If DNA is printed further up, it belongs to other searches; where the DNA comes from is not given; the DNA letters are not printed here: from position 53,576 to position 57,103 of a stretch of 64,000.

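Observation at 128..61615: Proteome-wide DGY (Asp-Gly-Tyr) tag restricted to a subset of virion proteins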

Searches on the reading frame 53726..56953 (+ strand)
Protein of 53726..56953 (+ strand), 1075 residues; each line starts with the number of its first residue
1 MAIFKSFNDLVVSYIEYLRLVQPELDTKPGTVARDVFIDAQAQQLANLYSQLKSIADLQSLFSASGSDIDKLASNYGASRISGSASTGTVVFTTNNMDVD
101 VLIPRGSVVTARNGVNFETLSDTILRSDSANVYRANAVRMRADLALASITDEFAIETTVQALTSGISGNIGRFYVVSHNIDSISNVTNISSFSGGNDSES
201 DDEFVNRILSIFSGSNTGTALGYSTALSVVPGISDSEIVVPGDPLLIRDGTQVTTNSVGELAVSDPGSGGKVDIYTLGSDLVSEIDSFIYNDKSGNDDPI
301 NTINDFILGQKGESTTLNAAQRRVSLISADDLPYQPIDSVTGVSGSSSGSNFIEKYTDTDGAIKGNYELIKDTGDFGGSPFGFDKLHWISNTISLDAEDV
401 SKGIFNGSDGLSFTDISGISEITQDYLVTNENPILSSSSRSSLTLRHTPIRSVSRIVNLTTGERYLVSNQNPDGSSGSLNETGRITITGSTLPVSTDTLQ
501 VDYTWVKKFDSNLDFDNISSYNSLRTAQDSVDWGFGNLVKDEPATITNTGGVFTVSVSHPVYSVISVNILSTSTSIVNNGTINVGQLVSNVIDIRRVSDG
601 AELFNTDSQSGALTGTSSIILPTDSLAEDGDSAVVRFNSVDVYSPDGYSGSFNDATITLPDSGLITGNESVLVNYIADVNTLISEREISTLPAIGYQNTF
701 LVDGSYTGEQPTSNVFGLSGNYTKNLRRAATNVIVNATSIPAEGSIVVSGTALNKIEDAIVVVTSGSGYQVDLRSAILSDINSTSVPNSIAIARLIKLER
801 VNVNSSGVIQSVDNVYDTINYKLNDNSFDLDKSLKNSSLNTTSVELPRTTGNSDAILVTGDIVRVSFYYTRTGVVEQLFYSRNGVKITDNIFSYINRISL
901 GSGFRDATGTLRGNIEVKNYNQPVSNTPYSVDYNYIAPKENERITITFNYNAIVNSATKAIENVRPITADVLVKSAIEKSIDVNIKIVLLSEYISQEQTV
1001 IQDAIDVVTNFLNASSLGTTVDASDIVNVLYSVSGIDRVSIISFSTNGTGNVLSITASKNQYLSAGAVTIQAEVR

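Call 11: search_protein_families(library=phrogs, proteins=[window:53726-56953:+])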
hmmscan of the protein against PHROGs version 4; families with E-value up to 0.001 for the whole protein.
window:53726-56953:+ (1075 aa): 2 families
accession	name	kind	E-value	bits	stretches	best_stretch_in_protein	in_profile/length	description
phrog_6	-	tail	2.7e-41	142.8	2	5-242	70-281/548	baseplate wedge subunit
phrog_4226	-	tail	0.00074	19.9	0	953-1047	111-205/228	baseplate protein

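Call 21: search_protein_families(library=pfam, max_evalue=0.1, proteins=[window:53726-56953:+])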
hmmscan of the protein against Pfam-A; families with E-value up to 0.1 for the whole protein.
window:53726-56953:+ (1075 aa): 2 families
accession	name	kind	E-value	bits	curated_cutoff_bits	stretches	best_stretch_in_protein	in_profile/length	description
PF04865.19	Baseplate_J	-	5e-22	78.9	21.1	2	67-240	3-155/255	Baseplate J-like protein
PF12103.14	Lipl32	-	0.029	14.5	25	1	793-885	80-170/179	Surface lipoprotein of Spirochaetales order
